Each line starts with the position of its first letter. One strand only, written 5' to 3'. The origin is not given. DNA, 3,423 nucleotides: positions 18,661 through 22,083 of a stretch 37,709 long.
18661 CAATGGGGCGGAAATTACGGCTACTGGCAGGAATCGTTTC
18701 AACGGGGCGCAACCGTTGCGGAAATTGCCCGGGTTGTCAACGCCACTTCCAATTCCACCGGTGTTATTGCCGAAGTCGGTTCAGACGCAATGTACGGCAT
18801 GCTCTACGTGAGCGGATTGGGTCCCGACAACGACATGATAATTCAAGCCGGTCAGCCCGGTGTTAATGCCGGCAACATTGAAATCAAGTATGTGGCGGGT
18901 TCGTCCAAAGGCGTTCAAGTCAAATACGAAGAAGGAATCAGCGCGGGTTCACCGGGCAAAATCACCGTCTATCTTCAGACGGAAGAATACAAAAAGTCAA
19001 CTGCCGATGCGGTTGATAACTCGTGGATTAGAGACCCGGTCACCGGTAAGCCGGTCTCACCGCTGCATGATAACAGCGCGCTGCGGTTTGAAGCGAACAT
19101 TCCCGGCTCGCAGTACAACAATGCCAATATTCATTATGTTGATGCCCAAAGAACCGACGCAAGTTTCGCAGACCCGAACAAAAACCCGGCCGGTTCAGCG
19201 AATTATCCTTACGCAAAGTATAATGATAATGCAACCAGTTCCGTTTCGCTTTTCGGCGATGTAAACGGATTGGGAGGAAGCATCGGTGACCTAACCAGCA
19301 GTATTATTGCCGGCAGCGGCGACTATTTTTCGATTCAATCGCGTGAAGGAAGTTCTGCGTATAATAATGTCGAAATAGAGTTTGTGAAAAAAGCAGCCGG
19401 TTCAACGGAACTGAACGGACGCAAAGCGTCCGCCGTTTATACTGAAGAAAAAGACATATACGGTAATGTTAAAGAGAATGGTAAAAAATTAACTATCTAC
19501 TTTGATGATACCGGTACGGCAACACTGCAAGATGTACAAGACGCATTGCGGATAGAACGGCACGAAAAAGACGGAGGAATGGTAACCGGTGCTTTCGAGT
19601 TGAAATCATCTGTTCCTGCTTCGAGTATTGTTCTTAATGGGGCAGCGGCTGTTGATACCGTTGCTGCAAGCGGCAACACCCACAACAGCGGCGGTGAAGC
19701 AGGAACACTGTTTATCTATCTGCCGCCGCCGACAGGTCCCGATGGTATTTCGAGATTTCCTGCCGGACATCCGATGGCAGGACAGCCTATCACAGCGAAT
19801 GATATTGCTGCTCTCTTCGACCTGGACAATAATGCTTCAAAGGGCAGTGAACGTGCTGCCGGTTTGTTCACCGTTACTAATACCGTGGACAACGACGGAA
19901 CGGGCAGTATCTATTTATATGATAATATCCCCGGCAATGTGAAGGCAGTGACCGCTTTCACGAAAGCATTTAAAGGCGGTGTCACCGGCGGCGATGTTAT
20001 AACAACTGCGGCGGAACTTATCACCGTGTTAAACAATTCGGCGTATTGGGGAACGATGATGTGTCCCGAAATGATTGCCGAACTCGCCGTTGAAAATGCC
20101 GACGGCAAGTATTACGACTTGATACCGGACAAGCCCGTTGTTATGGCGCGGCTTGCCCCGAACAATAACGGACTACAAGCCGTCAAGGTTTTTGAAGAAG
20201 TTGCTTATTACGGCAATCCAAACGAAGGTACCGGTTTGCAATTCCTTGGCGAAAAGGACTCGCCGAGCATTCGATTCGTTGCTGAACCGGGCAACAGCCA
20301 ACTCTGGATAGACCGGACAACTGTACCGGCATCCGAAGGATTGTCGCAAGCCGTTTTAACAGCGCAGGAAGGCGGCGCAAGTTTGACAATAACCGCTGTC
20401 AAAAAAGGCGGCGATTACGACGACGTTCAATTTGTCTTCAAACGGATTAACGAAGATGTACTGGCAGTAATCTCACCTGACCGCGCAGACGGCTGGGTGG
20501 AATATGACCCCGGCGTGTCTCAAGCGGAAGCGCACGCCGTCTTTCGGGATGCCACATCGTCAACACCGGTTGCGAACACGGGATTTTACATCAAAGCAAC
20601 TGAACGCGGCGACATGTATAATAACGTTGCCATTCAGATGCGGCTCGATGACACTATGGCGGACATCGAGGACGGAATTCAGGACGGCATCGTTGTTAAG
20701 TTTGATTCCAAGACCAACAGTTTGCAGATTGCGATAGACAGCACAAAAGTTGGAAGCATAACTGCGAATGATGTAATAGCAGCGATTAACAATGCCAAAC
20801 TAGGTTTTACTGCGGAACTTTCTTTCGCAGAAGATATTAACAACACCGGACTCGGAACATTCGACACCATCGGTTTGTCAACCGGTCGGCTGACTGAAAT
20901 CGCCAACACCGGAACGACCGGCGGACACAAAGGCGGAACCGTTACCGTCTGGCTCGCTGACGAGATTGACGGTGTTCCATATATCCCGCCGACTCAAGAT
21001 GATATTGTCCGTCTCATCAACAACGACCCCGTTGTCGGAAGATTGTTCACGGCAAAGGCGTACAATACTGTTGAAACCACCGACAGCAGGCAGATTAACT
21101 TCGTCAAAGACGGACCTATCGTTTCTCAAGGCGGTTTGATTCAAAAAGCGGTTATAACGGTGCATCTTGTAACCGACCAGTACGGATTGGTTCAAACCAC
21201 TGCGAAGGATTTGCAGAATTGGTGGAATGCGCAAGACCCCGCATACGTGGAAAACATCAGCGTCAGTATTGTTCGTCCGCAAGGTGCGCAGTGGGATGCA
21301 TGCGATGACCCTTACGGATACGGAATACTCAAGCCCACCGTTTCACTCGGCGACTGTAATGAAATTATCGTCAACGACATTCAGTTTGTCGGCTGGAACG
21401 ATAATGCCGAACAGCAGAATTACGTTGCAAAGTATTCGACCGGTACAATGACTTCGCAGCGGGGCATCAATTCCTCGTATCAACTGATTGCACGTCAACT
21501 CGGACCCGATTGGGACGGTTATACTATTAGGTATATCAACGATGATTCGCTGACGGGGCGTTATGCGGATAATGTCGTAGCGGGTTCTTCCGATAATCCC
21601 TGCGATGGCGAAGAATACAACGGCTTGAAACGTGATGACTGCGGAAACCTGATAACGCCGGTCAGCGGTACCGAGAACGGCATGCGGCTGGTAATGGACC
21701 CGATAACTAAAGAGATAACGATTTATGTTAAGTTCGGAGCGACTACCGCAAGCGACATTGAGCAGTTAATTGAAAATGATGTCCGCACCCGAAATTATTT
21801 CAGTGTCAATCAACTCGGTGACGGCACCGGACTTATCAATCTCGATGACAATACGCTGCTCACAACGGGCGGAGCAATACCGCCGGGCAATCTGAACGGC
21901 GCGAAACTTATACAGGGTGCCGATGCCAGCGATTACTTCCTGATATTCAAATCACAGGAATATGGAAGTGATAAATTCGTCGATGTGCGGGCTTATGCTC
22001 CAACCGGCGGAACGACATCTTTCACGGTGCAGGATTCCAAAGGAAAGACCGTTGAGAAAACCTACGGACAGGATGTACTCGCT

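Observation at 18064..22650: Orphan giant flagellin (1528 aa) with a ~1250-aa insert built from repeated modules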

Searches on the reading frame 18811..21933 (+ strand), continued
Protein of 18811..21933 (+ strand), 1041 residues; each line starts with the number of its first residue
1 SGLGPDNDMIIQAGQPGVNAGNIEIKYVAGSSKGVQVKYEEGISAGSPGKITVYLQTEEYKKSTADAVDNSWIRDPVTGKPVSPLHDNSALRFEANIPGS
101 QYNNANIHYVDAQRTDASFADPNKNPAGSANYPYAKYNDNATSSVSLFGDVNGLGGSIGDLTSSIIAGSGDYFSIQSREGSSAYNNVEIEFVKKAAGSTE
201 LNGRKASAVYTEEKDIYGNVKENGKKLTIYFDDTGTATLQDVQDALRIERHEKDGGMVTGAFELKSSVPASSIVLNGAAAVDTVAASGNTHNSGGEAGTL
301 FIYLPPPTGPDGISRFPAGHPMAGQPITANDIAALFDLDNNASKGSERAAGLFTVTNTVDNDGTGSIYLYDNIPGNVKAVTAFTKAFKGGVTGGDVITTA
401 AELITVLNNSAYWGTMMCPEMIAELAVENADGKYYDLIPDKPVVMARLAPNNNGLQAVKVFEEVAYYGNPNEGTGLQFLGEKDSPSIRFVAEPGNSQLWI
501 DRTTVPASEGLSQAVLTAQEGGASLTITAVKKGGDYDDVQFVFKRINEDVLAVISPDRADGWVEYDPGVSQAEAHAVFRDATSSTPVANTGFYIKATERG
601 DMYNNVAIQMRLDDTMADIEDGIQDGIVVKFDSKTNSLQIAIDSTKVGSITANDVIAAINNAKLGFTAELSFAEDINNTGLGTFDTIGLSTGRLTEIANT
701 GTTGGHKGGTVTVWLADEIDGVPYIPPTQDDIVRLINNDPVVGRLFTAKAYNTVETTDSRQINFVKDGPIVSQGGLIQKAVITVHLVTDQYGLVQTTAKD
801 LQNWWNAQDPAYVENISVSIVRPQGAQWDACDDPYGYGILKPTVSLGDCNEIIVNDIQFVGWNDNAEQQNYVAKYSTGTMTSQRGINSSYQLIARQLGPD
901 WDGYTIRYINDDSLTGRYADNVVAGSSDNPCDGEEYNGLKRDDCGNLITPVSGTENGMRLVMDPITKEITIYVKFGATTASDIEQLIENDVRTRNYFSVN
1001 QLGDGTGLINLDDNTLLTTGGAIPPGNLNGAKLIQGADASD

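Call 85: search_protein_families(library=pfam, proteins=[P0144, P0132, P0146, P0145, P0148, P0150, P0140, P0115, P0124, P0122], max_evalue=0.001)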
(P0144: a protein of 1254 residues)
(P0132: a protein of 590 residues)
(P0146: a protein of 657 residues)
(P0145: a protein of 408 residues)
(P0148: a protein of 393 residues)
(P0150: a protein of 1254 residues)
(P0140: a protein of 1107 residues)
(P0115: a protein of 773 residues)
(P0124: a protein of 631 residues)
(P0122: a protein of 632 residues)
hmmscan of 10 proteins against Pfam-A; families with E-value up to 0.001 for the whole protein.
P0144 (1254 aa): 2 families
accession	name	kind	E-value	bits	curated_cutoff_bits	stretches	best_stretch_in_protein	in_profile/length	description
PF07195.17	FliD_C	-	1.4e-34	120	25.4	1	1010-1234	1-235/236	Flagellar hook-associated protein 2 C-terminus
PF02465.23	FliD_N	-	3.1e-15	57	24.8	1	12-109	1-97/97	Flagellar hook-associated protein 2 N-terminus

P0132 (590 aa): 1 family
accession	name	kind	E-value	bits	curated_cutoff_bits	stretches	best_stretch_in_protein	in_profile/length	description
PF02465.23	FliD_N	-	5.4e-12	46.6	24.8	1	13-107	2-96/97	Flagellar hook-associated protein 2 N-terminus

P0146 (657 aa): 0 families

P0145 (408 aa): 0 families

P0148 (393 aa): 0 families

P0150 (1254 aa): 3 families
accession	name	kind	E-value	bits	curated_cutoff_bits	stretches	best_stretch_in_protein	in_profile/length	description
PF07195.17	FliD_C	-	2.2e-35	122.6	25.4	1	1021-1233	10-235/236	Flagellar hook-associated protein 2 C-terminus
PF02465.23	FliD_N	-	2.8e-14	54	24.8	1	12-108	1-97/97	Flagellar hook-associated protein 2 N-terminus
PF07196.18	Flagellin_IN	-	7e-10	39.4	22.7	1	932-977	12-53/55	Flagellin hook IN motif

P0140 (1107 aa): 2 families
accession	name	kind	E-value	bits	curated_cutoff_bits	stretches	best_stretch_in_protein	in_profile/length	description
PF00669.25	Flagellin_N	-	1.5e-13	51.4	26.6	1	15-149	4-139/139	Bacterial flagellin N-terminal helical region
PF00700.27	Flagellin_C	-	4.1e-05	24.3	23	1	1024-1107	1-86/86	Bacterial flagellin C-terminal helical region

P0115 (773 aa): 1 family
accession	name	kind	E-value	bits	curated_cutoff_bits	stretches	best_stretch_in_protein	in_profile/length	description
PF11148.14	DUF2922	-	0.00025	21.4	25.5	0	88-121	12-47/69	Protein of unknown function (DUF2922)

P0124 (631 aa): 1 family
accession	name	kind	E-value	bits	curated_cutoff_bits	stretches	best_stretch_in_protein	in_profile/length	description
PF13619.11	KTSC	-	0.00072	19.7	25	0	231-251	6-26/58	KTSC domain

P0122 (632 aa): 1 family
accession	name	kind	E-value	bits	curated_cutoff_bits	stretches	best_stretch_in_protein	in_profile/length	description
PF02465.23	FliD_N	-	5.8e-10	40.1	24.8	1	12-108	1-97/97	Flagellar hook-associated protein 2 N-terminus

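Call 86: search_protein_families(library=ncbifam, proteins=[P0109, P0125, P0140, P0143, P0100, P0137, P0127], max_evalue=0.00001)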
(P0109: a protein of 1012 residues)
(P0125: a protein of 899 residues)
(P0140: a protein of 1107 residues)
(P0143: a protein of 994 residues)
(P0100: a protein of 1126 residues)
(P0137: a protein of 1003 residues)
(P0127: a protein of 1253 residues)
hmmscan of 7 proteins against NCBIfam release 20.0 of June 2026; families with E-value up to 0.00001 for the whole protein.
P0109 (1012 aa): 11 families
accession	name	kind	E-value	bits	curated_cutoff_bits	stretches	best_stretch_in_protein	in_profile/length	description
TIGR02550.1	flagell_flgL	equivalog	2e-53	182.1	127.2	2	21-199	11-195/387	flagellar hook-associated protein FlgL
NF005187.0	PRK06663.1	equivalog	4.7e-30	104.7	337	2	904-1012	309-418/419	flagellar hook-associated protein 3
NF005980.0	PRK08073.1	equivalog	2.6e-23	82.7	291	2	23-169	14-157/287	flagellar hook-associated protein 3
NF009361.0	PRK12717.1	equivalog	5.3e-23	81.3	407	1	23-211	14-204/524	flagellar hook-associated protein 3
NF011282.0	PRK14692.1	equivalog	1.1e-19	70.3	878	2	25-190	16-178/749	flagellar hook-associated protein FlgL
NF006265.0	PRK08412.1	equivalog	1.9e-19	69.3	749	1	27-193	18-181/827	flagellar hook-associated protein FlgL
NF009362.0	PRK12718.1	equivalog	8.1e-16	58.1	602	1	15-194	7-188/510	flagellar hook-associated protein FlgL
NF006489.0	PRK08913.1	equivalog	9.2e-15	54.8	217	2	53-170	46-147/303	flagellin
NF004669.0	PRK06008.1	equivalog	4.5e-11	42.7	230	0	18-157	12-148/348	flagellar hook-associated family protein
NF009449.0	PRK12807.1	subfamily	7.2e-07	29.1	347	0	20-148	11-140/287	flagellin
NF038071.1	lat_flg_LafA_2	exception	7.9e-06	25.4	365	0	24-130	17-123/284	lateral flagellin LafA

P0125 (899 aa): 11 families
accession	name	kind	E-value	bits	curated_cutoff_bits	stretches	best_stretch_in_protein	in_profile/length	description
TIGR02550.1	flagell_flgL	equivalog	4.2e-60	204.1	127.2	2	11-197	1-189/387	flagellar hook-associated protein FlgL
NF005187.0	PRK06663.1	equivalog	1.8e-42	145.6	337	2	685-899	214-418/419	flagellar hook-associated protein 3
NF005980.0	PRK08073.1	equivalog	3.3e-31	108.6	291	2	18-166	9-154/287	flagellar hook-associated protein 3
NF009361.0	PRK12717.1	equivalog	5.6e-30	104.4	407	2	11-192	2-185/524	flagellar hook-associated protein 3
NF011282.0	PRK14692.1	equivalog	4e-25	88.2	878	2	21-190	12-178/749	flagellar hook-associated protein FlgL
NF006265.0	PRK08412.1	equivalog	6.9e-25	87.3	749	2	26-195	17-183/827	flagellar hook-associated protein FlgL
NF006489.0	PRK08913.1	equivalog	9e-15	54.9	217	2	19-180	12-147/303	flagellin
NF009362.0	PRK12718.1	equivalog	2.3e-13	50.1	602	1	11-198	2-192/510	flagellar hook-associated protein FlgL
NF004669.0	PRK06008.1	equivalog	3.6e-13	49.6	230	1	10-155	4-146/348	flagellar hook-associated family protein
NF009449.0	PRK12807.1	subfamily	4.4e-07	29.8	347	1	36-148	27-140/287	flagellin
NF009444.0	PRK12802.1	equivalog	8.8e-06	25.5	332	0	36-152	29-146/282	flagellin domain-containing protein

P0140 (1107 aa): 11 families
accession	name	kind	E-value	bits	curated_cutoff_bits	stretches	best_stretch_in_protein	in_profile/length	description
TIGR02550.1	flagell_flgL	equivalog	1.1e-63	216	127.2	2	11-236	1-217/387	flagellar hook-associated protein FlgL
NF005187.0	PRK06663.1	equivalog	1.9e-36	125.8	337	2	909-1107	236-418/419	flagellar hook-associated protein 3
NF005980.0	PRK08073.1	equivalog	3.6e-32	111.8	291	2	29-169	20-156/287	flagellar hook-associated protein 3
NF009361.0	PRK12717.1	equivalog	1.4e-27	96.5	407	1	13-221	4-212/524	flagellar hook-associated protein 3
NF006265.0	PRK08412.1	equivalog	6e-25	87.5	749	2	23-193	14-180/827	flagellar hook-associated protein FlgL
NF011282.0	PRK14692.1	equivalog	4.2e-19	68.3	878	2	21-173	12-160/749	flagellar hook-associated protein FlgL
NF004669.0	PRK06008.1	equivalog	2.2e-10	40.4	230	1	12-157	6-148/348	flagellar hook-associated family protein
NF006489.0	PRK08913.1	equivalog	9.7e-10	38.4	217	1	20-181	13-147/303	flagellin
NF009362.0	PRK12718.1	equivalog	3.5e-09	36.2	602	1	31-171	22-164/510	flagellar hook-associated protein FlgL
NF009444.0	PRK12802.1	equivalog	6.5e-07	29.1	332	0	936-1092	130-264/282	flagellin domain-containing protein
NF006467.0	PRK08869.1-2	subfamily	9.4e-07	28.2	443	0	38-149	31-143/400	flagellin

P0143 (994 aa): 8 families
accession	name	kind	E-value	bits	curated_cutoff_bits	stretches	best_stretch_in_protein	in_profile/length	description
TIGR02550.1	flagell_flgL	equivalog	2.1e-56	191.9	127.2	2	11-244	1-218/387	flagellar hook-associated protein FlgL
NF005187.0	PRK06663.1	equivalog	1.9e-25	89.5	337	2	884-994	307-418/419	flagellar hook-associated protein 3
NF009361.0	PRK12717.1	equivalog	9.3e-25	87.1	407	2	11-270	2-257/524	flagellar hook-associated protein 3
NF005980.0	PRK08073.1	equivalog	3.1e-19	69.3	291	2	24-158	15-149/287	flagellar hook-associated protein 3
NF006265.0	PRK08412.1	equivalog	1.3e-11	43.4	749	1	11-192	2-179/827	flagellar hook-associated protein FlgL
NF006489.0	PRK08913.1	equivalog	3.5e-11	43.1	217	1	841-994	153-302/303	flagellin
NF004669.0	PRK06008.1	equivalog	1.4e-08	34.5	230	1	10-154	4-145/348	flagellar hook-associated family protein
NF011282.0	PRK14692.1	equivalog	1.9e-06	26.4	878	0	16-170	7-157/749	flagellar hook-associated protein FlgL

P0100 (1126 aa): 8 families
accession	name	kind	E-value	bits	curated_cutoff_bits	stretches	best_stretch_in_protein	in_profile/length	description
TIGR02550.1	flagell_flgL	equivalog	1.1e-53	183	127.2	2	11-268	1-254/387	flagellar hook-associated protein FlgL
NF005187.0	PRK06663.1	equivalog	8.4e-34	117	337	2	983-1126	277-418/419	flagellar hook-associated protein 3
NF009361.0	PRK12717.1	equivalog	6.2e-28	97.6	407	2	11-192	2-185/524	flagellar hook-associated protein 3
NF005980.0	PRK08073.1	equivalog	9.7e-27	94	291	2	23-168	14-156/287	flagellar hook-associated protein 3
NF006265.0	PRK08412.1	equivalog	1.5e-19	69.7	749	2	24-194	15-182/827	flagellar hook-associated protein FlgL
NF011282.0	PRK14692.1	equivalog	1.2e-17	63.4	878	2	22-197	13-185/749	flagellar hook-associated protein FlgL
NF006489.0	PRK08913.1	equivalog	7.4e-12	45.3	217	1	18-160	11-151/303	flagellin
NF004669.0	PRK06008.1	equivalog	6.1e-10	39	230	0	16-157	10-148/348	flagellar hook-associated family protein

P0137 (1003 aa): 9 families
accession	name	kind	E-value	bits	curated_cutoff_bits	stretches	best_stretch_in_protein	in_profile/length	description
TIGR02550.1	flagell_flgL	equivalog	2.1e-66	224.8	127.2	2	11-196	1-187/387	flagellar hook-associated protein FlgL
NF005187.0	PRK06663.1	equivalog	8.3e-38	130.2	337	2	10-202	2-209/419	flagellar hook-associated protein 3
NF009361.0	PRK12717.1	equivalog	1e-27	96.9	407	1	26-195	17-187/524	flagellar hook-associated protein 3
NF005980.0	PRK08073.1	equivalog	3.3e-25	88.9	291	2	31-190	22-177/287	flagellar hook-associated protein 3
NF006265.0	PRK08412.1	equivalog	1.2e-22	79.9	749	2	11-193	2-180/827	flagellar hook-associated protein FlgL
NF006489.0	PRK08913.1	equivalog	4.9e-17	62.3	217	2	19-194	12-147/303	flagellin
NF011282.0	PRK14692.1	equivalog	3.4e-16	58.7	878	1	11-191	2-178/749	flagellar hook-associated protein FlgL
NF004669.0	PRK06008.1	equivalog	4.8e-13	49.2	230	1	15-157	9-148/348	flagellar hook-associated family protein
NF009362.0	PRK12718.1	equivalog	3.5e-07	29.6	602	1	17-195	8-188/510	flagellar hook-associated protein FlgL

P0127 (1253 aa): 7 families
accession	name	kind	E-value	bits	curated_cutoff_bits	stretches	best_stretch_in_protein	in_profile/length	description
NF005955.1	PRK08032.1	equivalog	2e-24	86.5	387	1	937-1217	147-446/465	flagellar filament capping protein FliD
NF005188.0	PRK06664.1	equivalog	2e-24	85.9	469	2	1024-1241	405-654/661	flagellar hook-associated protein FliD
NF009400.1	PRK12765.1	equivalog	1.3e-19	70.2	448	1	926-1161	139-398/596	flagellar filament capping protein FliD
NF006435.1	PRK08724.1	equivalog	4.1e-19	68.8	580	1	1021-1238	450-667/672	flagellar filament capping protein FliD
NF005281.0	PRK06798.1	equivalog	2.5e-16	59.7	375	1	1022-1242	228-434/440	flagellar hook-associated protein 2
NF005833.0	PRK07737.1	equivalog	1.4e-15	57.3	444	0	1108-1233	347-487/501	flagellar hook-associated protein 2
NF006282.1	PRK08453.1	equivalog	1.7e-11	43.3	500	1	1049-1178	475-612/673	flagellar filament capping protein FliD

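Call 87: find_encoding_contigs(protein=P0109, flank=10000, max_places=1)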
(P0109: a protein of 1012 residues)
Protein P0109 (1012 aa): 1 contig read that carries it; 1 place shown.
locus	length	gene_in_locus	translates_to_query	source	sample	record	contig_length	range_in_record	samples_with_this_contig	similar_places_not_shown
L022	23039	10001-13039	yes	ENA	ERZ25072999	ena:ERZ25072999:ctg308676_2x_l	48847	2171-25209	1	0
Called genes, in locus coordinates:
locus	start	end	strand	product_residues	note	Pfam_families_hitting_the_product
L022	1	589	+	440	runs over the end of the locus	PF00155:Aminotran_1_2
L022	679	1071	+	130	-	PF00483:NTP_transferase, PF12804:NTP_transf_3 (weak)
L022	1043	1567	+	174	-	PF00483:NTP_transferase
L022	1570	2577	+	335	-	PF00288:GHMP_kinases_N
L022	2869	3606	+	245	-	PF00460:Flg_bb_rod, PF22692:LlgE_F_G_D1, PF06429:Flg_bbr_C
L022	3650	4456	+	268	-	PF00460:Flg_bb_rod, PF22692:LlgE_F_G_D1, PF06429:Flg_bbr_C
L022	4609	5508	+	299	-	PF08666:SAF, PF13144:ChapFlgA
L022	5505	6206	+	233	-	PF02107:FlgH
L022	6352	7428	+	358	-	PF02119:FlgI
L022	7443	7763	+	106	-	PF10135:Rod-binding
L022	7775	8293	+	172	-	PF05130:FlgN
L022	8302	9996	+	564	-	PF00460:Flg_bb_rod (weak), PF22638:FlgK_D1, PF06429:Flg_bbr_C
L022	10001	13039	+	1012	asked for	PF00669:Flagellin_N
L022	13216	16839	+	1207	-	-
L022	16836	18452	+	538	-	PF00890:FAD_binding_2, PF07992:Pyr_redox_2 (faint), PF02910:Succ_DH_flav_C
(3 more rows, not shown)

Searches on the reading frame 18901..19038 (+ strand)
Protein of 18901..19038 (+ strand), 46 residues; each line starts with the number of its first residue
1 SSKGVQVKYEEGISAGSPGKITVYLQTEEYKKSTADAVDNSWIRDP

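Call 70: search_protein_families(library=pfam, proteins=[window:18901-19038:+], max_evalue=10)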
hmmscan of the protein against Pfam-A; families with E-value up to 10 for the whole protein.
window:18901-19038:+ (46 aa): 0 families
